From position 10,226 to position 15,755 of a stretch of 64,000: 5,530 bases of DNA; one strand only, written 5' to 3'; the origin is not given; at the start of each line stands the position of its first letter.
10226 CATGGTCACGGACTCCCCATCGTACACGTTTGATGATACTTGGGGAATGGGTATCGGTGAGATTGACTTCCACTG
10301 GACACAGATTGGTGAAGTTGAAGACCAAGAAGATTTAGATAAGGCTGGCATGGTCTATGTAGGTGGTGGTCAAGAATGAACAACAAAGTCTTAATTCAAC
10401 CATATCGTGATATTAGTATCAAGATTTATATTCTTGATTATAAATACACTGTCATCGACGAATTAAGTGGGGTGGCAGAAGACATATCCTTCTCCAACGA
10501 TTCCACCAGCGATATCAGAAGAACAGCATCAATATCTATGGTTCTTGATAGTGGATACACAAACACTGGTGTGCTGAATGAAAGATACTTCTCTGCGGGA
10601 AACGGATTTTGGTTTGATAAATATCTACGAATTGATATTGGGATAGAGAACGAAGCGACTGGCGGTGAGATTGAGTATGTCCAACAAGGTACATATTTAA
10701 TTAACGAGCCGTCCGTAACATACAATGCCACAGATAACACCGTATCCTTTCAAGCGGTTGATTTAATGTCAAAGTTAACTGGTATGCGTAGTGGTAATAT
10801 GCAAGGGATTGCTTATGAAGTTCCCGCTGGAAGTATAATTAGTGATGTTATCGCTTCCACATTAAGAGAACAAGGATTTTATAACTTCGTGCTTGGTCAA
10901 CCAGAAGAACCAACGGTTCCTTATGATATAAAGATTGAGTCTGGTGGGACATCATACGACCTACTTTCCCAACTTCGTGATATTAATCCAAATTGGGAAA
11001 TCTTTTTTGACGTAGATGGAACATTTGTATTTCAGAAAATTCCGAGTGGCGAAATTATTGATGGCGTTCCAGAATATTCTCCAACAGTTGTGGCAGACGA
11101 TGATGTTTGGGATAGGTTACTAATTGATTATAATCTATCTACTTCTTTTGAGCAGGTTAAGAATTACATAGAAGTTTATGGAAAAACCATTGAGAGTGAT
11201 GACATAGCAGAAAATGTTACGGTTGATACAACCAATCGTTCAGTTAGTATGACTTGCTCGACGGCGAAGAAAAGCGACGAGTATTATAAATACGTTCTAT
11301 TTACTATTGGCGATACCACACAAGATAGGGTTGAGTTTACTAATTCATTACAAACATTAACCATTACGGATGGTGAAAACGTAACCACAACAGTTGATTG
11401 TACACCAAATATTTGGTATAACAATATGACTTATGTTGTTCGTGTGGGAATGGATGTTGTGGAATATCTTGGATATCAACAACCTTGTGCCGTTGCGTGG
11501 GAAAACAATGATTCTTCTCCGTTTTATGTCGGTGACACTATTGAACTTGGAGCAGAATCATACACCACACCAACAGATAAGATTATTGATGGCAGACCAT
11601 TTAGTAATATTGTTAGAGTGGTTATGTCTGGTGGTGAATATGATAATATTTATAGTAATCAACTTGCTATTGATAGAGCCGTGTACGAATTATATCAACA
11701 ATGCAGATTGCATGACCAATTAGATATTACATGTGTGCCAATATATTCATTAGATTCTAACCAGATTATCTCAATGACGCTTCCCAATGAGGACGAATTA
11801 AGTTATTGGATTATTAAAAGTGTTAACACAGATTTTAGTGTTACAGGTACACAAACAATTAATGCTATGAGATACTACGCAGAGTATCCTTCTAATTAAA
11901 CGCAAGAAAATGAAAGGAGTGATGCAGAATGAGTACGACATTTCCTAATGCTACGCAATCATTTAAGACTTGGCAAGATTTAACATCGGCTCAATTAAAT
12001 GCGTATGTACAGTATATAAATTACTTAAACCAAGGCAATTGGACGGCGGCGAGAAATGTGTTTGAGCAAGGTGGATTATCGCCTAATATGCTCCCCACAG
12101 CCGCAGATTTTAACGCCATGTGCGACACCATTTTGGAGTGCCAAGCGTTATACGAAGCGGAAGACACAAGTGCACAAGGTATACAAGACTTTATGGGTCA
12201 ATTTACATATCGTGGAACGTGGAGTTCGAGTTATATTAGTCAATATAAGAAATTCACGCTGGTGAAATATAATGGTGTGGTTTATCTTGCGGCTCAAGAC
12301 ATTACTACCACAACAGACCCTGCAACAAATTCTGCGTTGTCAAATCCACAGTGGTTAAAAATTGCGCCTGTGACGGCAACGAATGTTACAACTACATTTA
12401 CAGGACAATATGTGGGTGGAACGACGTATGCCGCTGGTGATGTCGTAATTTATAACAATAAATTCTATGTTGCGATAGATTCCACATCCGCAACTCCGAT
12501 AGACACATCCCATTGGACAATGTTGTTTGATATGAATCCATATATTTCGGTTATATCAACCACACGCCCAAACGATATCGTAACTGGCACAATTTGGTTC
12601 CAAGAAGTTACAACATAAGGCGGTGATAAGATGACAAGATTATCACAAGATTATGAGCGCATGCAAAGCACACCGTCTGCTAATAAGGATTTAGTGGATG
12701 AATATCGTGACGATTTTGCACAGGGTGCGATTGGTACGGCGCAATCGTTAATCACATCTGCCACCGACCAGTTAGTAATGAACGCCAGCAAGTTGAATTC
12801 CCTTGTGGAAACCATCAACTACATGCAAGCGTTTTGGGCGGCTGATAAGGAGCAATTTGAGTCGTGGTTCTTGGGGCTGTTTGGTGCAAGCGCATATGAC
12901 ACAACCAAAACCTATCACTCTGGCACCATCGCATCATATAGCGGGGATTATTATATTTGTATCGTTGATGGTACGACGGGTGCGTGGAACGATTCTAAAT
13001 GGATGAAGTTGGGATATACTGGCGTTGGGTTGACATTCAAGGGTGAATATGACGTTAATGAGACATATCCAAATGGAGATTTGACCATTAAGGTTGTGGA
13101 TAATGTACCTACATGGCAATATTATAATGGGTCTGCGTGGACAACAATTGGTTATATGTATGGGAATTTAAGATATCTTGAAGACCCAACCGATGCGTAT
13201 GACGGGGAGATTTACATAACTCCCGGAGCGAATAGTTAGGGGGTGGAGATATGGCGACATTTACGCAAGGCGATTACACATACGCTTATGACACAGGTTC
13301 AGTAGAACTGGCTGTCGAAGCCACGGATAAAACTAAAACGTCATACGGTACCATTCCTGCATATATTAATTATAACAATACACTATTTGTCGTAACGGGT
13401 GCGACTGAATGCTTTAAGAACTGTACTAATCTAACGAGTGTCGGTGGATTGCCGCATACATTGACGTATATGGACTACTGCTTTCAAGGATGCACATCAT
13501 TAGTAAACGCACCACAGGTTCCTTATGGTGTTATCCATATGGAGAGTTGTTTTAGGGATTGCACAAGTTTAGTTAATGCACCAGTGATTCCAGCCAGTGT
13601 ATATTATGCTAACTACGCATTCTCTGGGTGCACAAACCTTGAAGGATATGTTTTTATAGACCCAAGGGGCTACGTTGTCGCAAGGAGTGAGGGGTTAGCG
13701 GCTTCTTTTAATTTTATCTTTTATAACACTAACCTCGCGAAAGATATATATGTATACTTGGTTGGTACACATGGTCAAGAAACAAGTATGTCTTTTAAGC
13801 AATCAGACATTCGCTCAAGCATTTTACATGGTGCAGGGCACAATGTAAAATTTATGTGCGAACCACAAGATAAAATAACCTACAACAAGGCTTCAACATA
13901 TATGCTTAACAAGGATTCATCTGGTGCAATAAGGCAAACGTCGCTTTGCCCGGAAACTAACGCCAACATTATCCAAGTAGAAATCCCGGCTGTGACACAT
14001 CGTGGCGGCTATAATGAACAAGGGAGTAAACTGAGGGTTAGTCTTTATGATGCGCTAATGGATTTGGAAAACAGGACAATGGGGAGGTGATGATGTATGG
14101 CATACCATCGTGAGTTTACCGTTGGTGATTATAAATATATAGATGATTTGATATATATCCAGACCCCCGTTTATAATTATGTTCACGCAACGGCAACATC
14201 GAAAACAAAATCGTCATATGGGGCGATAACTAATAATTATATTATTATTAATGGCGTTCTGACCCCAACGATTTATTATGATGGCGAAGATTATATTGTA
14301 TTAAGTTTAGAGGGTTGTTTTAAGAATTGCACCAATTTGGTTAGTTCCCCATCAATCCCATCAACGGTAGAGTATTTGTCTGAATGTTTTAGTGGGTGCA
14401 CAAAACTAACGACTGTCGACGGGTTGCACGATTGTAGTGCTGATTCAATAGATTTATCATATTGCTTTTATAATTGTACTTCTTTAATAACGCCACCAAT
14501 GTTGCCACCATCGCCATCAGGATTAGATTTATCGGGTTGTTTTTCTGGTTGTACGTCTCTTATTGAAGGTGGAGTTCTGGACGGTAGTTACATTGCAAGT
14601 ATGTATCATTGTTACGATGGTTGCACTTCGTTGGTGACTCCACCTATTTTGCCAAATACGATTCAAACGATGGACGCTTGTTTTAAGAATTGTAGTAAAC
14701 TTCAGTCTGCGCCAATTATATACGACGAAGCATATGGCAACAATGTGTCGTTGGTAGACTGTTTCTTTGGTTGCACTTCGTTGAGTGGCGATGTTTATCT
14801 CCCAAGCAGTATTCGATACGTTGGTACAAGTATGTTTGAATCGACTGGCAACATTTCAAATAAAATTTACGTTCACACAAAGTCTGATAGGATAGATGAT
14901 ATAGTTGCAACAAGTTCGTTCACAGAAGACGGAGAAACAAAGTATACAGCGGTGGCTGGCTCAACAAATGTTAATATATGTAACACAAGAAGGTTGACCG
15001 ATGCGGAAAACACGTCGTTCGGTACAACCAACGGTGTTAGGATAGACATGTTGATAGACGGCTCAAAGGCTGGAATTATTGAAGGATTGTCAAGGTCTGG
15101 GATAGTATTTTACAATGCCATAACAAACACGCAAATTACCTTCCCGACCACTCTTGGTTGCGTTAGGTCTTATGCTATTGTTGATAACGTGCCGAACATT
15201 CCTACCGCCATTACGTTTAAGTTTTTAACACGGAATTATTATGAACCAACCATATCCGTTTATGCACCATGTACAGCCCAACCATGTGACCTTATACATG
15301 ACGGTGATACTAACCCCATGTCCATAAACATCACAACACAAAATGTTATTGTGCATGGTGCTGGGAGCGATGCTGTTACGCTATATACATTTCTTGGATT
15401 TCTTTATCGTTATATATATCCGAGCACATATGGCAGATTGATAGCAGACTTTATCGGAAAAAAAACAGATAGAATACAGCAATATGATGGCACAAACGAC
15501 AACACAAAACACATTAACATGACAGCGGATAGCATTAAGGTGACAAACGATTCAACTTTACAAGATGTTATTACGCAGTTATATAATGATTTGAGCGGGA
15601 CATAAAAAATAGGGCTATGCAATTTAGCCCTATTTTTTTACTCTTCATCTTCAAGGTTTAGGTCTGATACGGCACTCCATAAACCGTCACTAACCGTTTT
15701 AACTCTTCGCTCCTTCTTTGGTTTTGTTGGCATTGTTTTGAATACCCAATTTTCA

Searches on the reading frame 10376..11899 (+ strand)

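Call 15: search_protein_families(library=pfam, max_evalue=0.0001, proteins=[window:10376-11899:+])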
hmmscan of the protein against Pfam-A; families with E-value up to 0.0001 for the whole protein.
window:10376-11899:+ (507 aa): 1 family
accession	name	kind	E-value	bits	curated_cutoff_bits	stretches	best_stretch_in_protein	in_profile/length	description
PF16467.10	DUF5048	-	2e-17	63.6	32.3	1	413-504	13-103/103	Domain of unknown function (DUF5048)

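Call 16: search_protein_families(library=phrogs, max_evalue=0.0001, proteins=[window:10376-11899:+])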
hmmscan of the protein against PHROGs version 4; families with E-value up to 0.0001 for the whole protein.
window:10376-11899:+ (507 aa): 2 families
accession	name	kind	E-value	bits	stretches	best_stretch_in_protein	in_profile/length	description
phrog_1887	-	tail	1.4e-15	58.4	1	13-295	302-564/670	tail protein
phrog_32343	-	unknown function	6.3e-08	32.1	1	11-142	24-149/921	-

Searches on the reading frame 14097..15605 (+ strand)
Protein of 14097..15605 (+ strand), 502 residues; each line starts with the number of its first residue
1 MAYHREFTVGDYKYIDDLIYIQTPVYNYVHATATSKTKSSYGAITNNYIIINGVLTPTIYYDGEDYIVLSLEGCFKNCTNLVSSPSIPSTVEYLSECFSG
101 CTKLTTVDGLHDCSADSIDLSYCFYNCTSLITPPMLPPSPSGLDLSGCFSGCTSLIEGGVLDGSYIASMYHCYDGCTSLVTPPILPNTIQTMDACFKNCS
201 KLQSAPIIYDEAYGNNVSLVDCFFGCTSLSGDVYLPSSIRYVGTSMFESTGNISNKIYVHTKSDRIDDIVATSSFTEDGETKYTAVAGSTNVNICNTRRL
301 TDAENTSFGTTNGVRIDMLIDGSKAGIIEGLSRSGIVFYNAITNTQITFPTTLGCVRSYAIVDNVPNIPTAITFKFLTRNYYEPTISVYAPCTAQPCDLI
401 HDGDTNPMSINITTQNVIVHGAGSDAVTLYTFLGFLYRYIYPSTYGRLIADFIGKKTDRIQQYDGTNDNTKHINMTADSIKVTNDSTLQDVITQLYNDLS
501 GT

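Call 15: search_protein_families(library=pfam, max_evalue=0.0001, proteins=[window:14097-15605:+])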
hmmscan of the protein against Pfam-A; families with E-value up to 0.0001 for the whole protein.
window:14097-15605:+ (502 aa): 1 family
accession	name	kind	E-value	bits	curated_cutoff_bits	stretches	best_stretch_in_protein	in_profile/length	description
PF13306.12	LRR_5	-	1.2e-13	51.5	27.7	2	73-202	6-126/127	BspA type Leucine rich repeat region (6 copies)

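Call 16: search_protein_families(library=phrogs, max_evalue=0.0001, proteins=[window:14097-15605:+])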
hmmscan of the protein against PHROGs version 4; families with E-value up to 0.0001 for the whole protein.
window:14097-15605:+ (502 aa): 0 families
